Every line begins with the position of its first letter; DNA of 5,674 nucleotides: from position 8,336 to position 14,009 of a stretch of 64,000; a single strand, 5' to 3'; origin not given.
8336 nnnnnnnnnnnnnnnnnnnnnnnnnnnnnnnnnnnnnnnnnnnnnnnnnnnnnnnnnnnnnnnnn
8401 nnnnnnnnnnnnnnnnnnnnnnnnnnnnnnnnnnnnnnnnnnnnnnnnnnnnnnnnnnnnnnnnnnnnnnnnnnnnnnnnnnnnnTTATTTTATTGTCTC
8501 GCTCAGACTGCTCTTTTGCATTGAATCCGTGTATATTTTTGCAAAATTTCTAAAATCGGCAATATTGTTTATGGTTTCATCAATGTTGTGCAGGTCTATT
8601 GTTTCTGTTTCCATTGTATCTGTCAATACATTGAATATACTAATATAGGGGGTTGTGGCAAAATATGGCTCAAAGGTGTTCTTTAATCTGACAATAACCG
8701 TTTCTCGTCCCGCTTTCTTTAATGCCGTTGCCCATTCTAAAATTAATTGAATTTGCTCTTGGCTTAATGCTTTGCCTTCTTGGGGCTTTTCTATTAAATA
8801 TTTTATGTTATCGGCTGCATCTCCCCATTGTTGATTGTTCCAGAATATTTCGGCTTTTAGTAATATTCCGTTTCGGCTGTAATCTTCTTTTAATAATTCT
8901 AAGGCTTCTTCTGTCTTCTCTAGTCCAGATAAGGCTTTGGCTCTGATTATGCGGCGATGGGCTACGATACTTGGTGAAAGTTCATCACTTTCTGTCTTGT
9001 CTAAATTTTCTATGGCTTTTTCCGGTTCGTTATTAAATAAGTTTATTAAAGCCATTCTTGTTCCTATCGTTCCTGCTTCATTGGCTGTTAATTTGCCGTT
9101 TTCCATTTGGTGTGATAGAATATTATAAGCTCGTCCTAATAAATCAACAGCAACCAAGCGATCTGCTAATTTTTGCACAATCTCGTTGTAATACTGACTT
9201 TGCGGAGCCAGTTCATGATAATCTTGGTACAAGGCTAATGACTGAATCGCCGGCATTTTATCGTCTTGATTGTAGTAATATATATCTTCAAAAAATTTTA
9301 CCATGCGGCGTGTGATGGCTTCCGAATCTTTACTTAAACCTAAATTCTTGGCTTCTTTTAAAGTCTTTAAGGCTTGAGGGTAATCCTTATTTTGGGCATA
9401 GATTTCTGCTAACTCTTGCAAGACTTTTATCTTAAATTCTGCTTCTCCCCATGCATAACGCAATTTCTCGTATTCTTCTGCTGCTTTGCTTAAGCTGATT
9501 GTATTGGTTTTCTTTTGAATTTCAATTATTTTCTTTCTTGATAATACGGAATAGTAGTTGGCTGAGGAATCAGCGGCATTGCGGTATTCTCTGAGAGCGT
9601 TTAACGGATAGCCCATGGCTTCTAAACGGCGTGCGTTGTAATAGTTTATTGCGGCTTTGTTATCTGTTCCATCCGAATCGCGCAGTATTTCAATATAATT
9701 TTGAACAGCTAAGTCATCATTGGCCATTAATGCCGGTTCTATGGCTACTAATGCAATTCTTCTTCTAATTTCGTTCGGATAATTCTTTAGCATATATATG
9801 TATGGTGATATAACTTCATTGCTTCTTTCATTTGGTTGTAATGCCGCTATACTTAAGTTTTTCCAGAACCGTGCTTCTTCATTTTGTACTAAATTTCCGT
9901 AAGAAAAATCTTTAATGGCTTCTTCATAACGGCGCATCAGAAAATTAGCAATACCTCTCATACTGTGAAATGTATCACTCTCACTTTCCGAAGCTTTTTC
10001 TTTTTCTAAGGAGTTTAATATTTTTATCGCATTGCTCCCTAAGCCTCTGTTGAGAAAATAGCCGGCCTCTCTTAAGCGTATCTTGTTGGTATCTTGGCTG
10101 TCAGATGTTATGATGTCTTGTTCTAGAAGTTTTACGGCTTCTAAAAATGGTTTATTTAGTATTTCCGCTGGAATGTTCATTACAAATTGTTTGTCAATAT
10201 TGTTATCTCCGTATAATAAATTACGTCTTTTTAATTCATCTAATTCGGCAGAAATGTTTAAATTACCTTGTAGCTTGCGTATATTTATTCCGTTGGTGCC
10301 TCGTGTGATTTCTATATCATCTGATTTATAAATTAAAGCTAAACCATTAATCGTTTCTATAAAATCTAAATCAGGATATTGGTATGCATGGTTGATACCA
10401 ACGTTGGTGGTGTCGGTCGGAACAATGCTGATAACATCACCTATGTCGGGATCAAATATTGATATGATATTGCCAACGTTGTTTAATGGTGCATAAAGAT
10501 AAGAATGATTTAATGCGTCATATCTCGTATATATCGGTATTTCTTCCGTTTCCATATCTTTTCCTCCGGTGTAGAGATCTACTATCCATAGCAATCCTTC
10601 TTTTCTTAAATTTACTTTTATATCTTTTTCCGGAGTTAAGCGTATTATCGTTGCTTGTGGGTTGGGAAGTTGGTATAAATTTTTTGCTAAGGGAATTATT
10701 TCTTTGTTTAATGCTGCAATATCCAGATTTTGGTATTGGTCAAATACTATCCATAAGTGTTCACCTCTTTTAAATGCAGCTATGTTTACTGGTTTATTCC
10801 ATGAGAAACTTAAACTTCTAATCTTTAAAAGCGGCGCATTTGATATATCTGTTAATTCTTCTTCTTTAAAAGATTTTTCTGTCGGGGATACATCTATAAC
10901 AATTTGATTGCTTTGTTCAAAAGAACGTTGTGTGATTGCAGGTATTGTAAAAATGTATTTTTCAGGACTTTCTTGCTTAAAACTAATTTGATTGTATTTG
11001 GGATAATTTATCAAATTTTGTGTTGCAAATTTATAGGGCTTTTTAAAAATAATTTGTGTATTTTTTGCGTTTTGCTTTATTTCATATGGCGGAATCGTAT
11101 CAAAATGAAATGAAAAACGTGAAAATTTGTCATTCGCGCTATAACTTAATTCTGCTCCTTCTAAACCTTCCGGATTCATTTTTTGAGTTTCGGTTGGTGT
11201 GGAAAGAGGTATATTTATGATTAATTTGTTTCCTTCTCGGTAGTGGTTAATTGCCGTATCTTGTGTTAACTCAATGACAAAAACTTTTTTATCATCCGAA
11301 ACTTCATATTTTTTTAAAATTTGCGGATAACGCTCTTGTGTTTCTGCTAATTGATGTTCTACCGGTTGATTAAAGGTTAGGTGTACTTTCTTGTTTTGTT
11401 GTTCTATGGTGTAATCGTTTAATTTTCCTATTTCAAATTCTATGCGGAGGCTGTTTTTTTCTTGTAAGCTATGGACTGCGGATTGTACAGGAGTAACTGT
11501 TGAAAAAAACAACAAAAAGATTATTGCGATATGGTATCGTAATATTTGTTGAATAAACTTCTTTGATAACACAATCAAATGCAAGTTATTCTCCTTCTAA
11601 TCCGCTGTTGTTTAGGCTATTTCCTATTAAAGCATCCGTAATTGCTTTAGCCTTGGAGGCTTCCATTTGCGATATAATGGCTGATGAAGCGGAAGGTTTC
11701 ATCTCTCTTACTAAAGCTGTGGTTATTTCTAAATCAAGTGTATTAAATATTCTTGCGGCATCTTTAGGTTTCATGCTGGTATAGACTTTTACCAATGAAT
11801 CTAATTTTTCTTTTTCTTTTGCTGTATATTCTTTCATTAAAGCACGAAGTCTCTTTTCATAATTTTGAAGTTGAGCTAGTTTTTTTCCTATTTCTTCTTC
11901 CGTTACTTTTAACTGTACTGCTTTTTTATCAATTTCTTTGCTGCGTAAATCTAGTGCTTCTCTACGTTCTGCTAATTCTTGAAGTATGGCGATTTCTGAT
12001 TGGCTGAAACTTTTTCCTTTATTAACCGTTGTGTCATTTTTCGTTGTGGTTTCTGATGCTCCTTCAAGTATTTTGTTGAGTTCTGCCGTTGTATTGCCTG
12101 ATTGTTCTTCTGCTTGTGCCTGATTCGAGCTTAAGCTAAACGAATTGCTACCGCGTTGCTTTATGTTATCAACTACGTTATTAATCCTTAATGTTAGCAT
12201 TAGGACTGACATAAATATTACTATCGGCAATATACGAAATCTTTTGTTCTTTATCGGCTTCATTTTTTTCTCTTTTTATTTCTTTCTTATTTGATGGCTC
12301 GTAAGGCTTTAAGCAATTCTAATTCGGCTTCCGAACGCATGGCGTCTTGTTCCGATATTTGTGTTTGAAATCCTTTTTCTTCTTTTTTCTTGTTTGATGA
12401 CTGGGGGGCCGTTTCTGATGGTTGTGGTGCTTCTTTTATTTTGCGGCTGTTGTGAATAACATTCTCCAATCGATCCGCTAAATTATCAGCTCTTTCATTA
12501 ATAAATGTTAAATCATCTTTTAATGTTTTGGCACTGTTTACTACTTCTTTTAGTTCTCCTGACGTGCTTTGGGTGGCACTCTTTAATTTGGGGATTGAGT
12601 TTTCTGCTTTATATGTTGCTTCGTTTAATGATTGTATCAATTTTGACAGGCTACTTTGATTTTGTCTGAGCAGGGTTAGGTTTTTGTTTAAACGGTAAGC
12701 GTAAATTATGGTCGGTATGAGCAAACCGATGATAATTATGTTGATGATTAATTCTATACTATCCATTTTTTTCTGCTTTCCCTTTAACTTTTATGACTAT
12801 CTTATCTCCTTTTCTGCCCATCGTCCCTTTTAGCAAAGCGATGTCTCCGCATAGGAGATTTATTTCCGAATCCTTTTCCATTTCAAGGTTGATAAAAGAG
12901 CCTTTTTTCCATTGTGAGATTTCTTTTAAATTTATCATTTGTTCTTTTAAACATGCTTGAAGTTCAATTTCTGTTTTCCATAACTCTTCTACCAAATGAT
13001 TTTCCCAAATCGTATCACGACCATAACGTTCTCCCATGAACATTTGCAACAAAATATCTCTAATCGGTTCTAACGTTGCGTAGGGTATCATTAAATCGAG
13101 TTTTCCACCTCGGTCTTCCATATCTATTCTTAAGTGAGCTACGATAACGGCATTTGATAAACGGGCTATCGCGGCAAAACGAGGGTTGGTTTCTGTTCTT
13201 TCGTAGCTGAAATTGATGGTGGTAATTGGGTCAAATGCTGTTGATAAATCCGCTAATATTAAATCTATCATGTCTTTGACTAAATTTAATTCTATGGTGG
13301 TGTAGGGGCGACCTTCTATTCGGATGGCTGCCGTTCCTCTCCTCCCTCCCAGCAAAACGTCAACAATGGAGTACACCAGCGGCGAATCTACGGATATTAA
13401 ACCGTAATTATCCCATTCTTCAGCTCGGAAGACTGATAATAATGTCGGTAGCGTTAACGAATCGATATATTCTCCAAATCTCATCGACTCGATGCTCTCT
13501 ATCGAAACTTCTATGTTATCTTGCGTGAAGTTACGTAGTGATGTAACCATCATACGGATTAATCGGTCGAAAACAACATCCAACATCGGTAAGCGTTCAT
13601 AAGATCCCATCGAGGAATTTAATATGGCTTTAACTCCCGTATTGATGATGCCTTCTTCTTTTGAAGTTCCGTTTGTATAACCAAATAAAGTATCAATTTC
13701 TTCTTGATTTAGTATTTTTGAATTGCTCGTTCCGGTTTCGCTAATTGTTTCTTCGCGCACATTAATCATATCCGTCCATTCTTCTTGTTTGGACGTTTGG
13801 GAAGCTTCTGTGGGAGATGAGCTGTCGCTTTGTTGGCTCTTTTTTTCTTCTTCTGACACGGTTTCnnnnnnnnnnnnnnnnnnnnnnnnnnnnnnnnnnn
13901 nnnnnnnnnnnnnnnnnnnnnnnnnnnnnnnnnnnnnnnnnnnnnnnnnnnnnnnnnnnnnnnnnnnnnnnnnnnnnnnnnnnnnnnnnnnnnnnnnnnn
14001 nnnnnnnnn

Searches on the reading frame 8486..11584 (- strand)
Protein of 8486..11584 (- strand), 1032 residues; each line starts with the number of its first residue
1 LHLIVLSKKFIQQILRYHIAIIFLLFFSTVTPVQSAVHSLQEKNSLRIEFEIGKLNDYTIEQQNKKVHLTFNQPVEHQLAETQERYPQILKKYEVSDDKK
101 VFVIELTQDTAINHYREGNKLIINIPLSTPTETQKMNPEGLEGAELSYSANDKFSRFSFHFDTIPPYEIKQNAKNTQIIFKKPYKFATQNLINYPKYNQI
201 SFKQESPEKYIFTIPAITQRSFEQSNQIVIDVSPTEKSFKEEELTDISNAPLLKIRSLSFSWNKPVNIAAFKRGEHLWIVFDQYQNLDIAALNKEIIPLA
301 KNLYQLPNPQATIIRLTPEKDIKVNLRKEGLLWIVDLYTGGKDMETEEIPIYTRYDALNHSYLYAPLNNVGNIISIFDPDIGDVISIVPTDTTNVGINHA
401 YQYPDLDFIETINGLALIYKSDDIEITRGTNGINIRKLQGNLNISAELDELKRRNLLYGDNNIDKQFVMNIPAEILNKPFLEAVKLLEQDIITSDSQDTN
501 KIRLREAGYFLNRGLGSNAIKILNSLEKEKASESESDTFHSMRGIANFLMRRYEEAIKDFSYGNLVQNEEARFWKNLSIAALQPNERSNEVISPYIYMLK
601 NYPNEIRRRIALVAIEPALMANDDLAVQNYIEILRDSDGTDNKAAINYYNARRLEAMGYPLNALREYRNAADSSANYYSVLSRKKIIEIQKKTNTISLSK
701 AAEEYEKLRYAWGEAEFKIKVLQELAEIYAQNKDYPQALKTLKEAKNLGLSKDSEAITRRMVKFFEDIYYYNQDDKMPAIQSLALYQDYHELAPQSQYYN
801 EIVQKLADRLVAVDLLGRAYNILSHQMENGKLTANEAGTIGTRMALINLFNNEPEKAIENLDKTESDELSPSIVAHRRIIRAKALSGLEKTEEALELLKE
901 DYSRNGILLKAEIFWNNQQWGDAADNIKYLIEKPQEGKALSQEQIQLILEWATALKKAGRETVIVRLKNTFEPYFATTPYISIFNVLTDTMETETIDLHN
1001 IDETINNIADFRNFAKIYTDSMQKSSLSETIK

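Call 3: search_protein_families(library=pfam, proteins=[window:8486-11584:-], max_evalue=0.1)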
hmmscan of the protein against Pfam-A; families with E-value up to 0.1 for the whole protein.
window:8486-11584:- (1032 aa): 6 families
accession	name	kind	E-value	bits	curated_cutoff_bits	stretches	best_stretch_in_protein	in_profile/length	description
PF00515.34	TPR_1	-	2.1e-07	30.9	27.8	0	541-560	5-24/34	Tetratricopeptide repeat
PF13424.12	TPR_12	-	0.0027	18.3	30.1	0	721-745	47-71/77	Tetratricopeptide repeat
PF07719.23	TPR_2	-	0.0055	17.2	27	0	720-746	2-28/34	Tetratricopeptide repeat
PF12895.13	ANAPC3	-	0.0084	16.8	27.2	0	724-747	28-51/82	Anaphase-promoting complex, cyclosome, subunit 3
PF13428.12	TPR_14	-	0.015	16.4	23.5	0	721-746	3-28/44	Tetratricopeptide repeat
PF14559.12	TPR_19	-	0.039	14.7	25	0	708-745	14-51/68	Tetratricopeptide repeat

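Call 4: search_protein_families(library=ncbifam, proteins=[window:8486-11584:-], max_evalue=0.1)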
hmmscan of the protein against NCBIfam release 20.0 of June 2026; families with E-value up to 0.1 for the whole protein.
window:8486-11584:- (1032 aa): 3 families
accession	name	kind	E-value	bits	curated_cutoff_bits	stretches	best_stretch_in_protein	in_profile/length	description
NF052415.1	T3SS_chap_SctY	equivalog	4.6e-05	23.9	70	0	845-898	47-100/106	type III secretion apparatus assembly chaperone SctY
NF047558.1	TPR_END_plus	domain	0.016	15.2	32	0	725-751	5-31/56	TPR end-of-group domain-containing protein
NF040959.1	MamA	equivalog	0.02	14.4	200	0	716-745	102-131/204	magnetosome protein MamA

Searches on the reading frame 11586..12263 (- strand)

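Call 3: search_protein_families(library=pfam, proteins=[window:11586-12263:-], max_evalue=0.1)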
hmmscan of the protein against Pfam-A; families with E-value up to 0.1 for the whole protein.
window:11586-12263:- (225 aa): 3 families
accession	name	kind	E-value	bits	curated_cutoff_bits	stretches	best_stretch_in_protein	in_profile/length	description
PF03448.22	MgtE_N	-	9.3e-05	23.3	25.9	1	159-210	44-95/102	MgtE intracellular N domain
PF09486.15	HrpB7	-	0.00092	20.1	29.7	1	44-155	34-146/157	Bacterial type III secretion protein (HrpB7)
PF00531.28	Death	-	0.083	13.5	22.6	0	103-173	10-82/86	Death domain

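Call 4: search_protein_families(library=ncbifam, proteins=[window:11586-12263:-], max_evalue=0.1)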
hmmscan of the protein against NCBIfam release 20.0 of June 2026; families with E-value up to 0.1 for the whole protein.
window:11586-12263:- (225 aa): 5 families
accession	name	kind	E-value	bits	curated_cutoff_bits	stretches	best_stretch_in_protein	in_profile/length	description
NF047368.1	collar_FlbB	equivalog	9.8e-08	32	110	1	74-210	45-189/193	periplasmic-type flagellar collar protein FlbB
TIGR03319.1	RNase_Y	equivalog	0.0016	17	454.35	1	27-160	14-141/514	ribonuclease Y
NF009344.0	PRK12705.1-1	equivalog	0.063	11.9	831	1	41-173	94-228/572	hypothetical protein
NF045780.1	TrlF_fam_ATP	equivalog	0.096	11.3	350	0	31-174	542-697/944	TrlF family AAA-like ATPase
TIGR02976.1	phageshock_pspB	equivalog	0.099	12.9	51.7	0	9-30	5-26/75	envelope stress response membrane protein PspB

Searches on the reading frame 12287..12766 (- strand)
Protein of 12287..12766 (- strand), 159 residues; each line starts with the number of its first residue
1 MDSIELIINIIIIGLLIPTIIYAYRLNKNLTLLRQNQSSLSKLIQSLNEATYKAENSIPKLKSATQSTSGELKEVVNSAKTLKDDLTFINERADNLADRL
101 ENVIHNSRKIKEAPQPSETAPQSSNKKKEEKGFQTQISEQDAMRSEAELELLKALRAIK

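Call 3: search_protein_families(library=pfam, proteins=[window:12287-12766:-], max_evalue=0.1)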
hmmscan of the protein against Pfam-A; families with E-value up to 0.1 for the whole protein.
window:12287-12766:- (159 aa): 13 families
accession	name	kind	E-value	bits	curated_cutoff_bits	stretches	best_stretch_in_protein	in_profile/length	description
PF20072.4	DUF6468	-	1.3e-20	73.7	26.9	1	33-107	1-75/76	Domain of unknown function (DUF6468)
PF22944.1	DGKD_4H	-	0.0008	20.2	27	1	21-104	16-102/120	Diacylglycerol kinase delta, helical domain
PF03836.20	RasGAP_C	-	0.0049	17.4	26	1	56-138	36-100/137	RasGAP C-terminus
PF06103.16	DUF948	-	0.0087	16.7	37.2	1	40-110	17-87/89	Bacterial protein of unknown function (DUF948)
PF08824.15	Serine_rich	-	0.013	15.9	26.9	1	24-86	80-139/157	Serine rich protein interaction domain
PF07889.17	DUF1664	-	0.022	15.2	34.6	1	33-103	50-120/124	Protein of unknown function (DUF1664)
PF20531.3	DUF6746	-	0.028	14.8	27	0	54-110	44-103/124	Family of unknown function (DUF6746)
PF05549.16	Allexi_40kDa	-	0.032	14.2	26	1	36-130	72-164/271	Allexivirus 40kDa protein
PF14712.11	Snapin_Pallidin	-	0.033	15.1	29.6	1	25-96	17-88/89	Snapin/Pallidin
PF01519.22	DUF16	-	0.051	14.5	40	1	29-96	35-102/104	Protein of unknown function DUF16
PF05859.17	Mis12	-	0.055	13.6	25.7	1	26-128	117-216/231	Mis12 protein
PF04513.17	Baculo_PEP_C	-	0.071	13.6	38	0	28-104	28-105/140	Baculovirus polyhedron envelope protein, PEP, C terminus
PF25762.1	HAUS1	-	0.093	13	40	0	30-153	95-218/236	HAUS augmin-like complex subunit 1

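Call 4: search_protein_families(library=ncbifam, proteins=[window:12287-12766:-], max_evalue=0.1)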
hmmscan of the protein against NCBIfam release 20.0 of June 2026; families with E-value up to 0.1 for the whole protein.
window:12287-12766:- (159 aa): 7 families
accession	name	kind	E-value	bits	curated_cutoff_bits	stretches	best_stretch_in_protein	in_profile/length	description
TIGR00996.1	Mtu_fam_mce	paralog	0.0033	16.6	140.5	1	27-104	156-233/291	MCE family protein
TIGR02168.1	SMC_prok_B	equivalog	0.0055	14.5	567.35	1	27-148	336-455/1181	chromosome segregation protein SMC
NF037998.2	RND_1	equivalog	0.0095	13.6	400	1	4-141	582-715/1237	protein translocase SecDF, variant type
NF040788.1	S-lay_SlaB_Mtsph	equivalog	0.013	14.5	700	1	25-97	312-384/416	S-layer protein SlaB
TIGR02169.1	SMC_prok_A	equivalog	0.066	10.9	729.4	1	29-141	821-933/1165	chromosome segregation protein SMC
TIGR04527.1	mycoplas_twoTM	subfamily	0.079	12.6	125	1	27-115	47-131/248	MG_279/MG_280 family protein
TIGR01058.1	parE_Gpos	equivalog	0.1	10.9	899.95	1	67-135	340-407/637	DNA topoisomerase IV subunit B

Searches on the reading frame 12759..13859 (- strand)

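Call 3: search_protein_families(library=pfam, proteins=[window:12759-13859:-], max_evalue=0.1)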
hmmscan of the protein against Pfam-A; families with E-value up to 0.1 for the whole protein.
window:12759-13859:- (366 aa): 2 families
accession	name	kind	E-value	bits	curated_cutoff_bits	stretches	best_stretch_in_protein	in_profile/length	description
PF02154.20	FliM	-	3.1e-60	203.8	27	1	83-270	7-192/192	Flagellar motor switch protein FliM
PF01052.25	FliMN_C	-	1.2e-13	51.2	23.8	1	291-361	1-71/73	Type III flagellar switch regulator (C-ring) FliN C-term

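Call 4: search_protein_families(library=ncbifam, proteins=[window:12759-13859:-], max_evalue=0.1)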
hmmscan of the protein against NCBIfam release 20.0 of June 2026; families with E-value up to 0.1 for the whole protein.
window:12759-13859:- (366 aa): 4 families
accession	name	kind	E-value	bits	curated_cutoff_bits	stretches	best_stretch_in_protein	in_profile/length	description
TIGR01397.1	fliM_switch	equivalog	5.3e-79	265.7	219.6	1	48-361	1-318/320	flagellar motor switch protein FliM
NF005194.1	PRK06666.1-5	equivalog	9.9e-07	28.3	206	1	154-336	119-300/327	flagellar motor switch protein FliM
TIGR02480.1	fliN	equivalog_domain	0.0077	16.1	84.05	1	293-357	5-69/77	flagellar motor switch protein FliN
NF006273.1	PRK08433.1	equivalog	0.024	14.9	114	0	291-336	16-61/100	flagellar motor switch protein FliN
